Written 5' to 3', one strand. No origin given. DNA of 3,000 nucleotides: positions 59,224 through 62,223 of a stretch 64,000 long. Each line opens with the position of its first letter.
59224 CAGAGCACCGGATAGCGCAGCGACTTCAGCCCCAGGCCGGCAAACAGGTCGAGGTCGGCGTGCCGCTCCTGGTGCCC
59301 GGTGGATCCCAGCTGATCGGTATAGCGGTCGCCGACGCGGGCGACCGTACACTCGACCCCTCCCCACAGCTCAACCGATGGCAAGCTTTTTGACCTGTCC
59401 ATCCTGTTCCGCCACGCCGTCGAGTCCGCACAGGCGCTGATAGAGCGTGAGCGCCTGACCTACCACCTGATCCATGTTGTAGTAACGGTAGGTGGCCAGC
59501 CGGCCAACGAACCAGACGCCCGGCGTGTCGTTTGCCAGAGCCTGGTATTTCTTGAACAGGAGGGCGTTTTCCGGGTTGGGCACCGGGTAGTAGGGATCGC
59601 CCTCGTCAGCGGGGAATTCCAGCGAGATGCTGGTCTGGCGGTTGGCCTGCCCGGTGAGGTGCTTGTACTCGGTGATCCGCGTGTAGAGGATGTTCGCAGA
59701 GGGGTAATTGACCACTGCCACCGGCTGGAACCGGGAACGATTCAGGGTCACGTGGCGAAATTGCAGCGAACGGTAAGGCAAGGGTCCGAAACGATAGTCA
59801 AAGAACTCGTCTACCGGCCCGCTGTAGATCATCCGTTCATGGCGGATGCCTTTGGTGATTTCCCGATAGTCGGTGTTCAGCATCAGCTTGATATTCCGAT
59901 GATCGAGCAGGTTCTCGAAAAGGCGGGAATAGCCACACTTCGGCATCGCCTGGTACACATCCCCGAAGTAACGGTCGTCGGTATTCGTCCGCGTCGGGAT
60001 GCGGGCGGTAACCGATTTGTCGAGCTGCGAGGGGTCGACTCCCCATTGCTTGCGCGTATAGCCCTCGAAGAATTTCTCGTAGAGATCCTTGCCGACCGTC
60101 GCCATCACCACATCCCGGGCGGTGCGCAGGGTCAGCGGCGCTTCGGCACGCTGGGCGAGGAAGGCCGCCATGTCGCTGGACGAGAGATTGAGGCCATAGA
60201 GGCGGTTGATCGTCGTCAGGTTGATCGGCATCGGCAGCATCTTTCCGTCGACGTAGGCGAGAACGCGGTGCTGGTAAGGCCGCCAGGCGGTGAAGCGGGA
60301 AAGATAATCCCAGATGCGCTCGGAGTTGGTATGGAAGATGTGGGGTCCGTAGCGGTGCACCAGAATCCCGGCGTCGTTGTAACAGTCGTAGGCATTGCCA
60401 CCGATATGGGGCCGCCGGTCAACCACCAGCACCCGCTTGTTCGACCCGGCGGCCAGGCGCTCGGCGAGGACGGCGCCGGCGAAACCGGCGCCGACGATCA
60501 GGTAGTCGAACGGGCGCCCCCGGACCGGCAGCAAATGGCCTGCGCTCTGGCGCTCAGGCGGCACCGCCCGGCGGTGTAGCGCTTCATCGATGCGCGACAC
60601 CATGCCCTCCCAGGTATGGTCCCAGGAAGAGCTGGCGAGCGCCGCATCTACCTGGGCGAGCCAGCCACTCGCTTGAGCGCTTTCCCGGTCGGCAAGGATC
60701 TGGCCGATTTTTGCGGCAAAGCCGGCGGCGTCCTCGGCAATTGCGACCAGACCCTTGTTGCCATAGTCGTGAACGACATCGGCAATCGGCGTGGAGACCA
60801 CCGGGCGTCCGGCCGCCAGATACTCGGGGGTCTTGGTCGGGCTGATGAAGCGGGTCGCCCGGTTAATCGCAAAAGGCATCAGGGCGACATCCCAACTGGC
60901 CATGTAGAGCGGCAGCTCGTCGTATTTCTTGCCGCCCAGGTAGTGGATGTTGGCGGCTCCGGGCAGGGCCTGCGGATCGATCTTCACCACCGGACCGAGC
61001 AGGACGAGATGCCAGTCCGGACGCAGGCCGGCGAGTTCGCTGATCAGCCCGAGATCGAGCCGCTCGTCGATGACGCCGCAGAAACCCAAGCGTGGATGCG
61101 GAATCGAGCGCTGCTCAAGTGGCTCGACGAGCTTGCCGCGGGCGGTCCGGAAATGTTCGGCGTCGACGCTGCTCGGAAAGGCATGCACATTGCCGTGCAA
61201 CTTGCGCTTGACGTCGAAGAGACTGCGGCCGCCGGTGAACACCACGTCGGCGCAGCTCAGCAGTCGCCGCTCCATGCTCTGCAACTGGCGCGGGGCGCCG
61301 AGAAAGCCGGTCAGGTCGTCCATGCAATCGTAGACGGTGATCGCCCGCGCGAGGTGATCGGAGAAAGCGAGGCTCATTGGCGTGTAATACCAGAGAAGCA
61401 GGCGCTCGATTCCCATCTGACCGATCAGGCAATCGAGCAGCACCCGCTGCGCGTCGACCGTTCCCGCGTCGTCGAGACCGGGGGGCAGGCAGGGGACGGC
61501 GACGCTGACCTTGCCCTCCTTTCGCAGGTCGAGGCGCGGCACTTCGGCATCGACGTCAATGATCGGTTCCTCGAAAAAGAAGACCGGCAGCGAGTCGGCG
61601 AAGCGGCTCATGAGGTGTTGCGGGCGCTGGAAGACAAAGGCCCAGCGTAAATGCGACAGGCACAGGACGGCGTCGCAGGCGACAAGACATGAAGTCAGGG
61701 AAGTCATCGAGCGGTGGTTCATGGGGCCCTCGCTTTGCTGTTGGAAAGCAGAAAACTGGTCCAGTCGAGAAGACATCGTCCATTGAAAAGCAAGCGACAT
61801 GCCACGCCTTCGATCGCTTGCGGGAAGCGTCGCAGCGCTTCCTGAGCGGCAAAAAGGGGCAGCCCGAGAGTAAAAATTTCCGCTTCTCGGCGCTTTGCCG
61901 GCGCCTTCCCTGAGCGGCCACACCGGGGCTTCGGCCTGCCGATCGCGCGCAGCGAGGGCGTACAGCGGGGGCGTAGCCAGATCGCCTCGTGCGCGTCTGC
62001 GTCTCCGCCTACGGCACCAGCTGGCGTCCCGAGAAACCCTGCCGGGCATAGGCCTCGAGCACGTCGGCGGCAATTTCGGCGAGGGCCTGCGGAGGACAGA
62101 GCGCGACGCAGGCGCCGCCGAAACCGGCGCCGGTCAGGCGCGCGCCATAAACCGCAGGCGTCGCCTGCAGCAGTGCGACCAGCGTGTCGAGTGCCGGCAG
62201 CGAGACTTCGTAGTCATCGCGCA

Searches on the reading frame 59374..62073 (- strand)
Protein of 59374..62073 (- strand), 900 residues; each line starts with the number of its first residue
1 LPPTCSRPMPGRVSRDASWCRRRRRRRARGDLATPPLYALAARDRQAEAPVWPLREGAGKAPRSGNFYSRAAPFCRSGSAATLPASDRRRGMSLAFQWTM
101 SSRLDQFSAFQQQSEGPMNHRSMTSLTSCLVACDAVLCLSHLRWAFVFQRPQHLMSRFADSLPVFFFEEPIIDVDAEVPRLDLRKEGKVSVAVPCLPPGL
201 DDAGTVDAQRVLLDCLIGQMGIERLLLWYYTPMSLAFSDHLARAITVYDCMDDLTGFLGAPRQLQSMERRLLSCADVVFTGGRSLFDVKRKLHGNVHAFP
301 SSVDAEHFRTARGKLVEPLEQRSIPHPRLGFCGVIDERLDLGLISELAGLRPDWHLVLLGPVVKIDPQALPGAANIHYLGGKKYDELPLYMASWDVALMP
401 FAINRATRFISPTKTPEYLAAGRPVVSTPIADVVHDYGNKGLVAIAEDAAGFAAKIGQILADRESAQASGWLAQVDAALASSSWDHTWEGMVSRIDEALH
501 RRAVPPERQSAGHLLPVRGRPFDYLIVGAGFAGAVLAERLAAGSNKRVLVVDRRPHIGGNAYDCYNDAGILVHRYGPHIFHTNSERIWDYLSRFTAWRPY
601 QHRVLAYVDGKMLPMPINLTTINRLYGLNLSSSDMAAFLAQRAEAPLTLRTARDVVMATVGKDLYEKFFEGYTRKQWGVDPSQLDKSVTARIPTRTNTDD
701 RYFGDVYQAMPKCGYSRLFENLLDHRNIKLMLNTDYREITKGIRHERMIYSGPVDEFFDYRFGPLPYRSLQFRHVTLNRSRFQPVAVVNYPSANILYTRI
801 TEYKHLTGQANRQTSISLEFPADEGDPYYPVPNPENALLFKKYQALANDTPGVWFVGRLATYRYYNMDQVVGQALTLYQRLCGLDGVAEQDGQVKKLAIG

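Call 59: search_protein_families(library=pfam, proteins=[window:59374-62073:-], max_evalue=0.0001)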
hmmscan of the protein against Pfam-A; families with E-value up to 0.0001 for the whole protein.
window:59374-62073:- (900 aa): 6 families
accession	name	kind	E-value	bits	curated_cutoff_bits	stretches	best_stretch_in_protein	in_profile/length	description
PF03275.19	GLF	-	1.8e-76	256.8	26.3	1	667-864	1-203/203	UDP-galactopyranose mutase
PF13450.12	NAD_binding_8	-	7.9e-19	68.1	21.9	1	526-594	1-68/68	NAD(P)-binding Rossmann-like domain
PF13692.12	Glyco_trans_1_4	-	1.1e-11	45.6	27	1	343-462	20-142/142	Glycosyl transferases group 1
PF01266.30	DAO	-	9.6e-06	25.8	27.9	1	523-707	1-139/353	FAD dependent oxidoreductase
PF13524.12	Glyco_trans_1_2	-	1e-05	25.9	25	1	347-489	9-140/144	Glycosyl transferase-like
PF00534.26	Glycos_transf_1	-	9.9e-05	22.4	26.4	0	351-467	45-163/172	Glycosyl transferases group 1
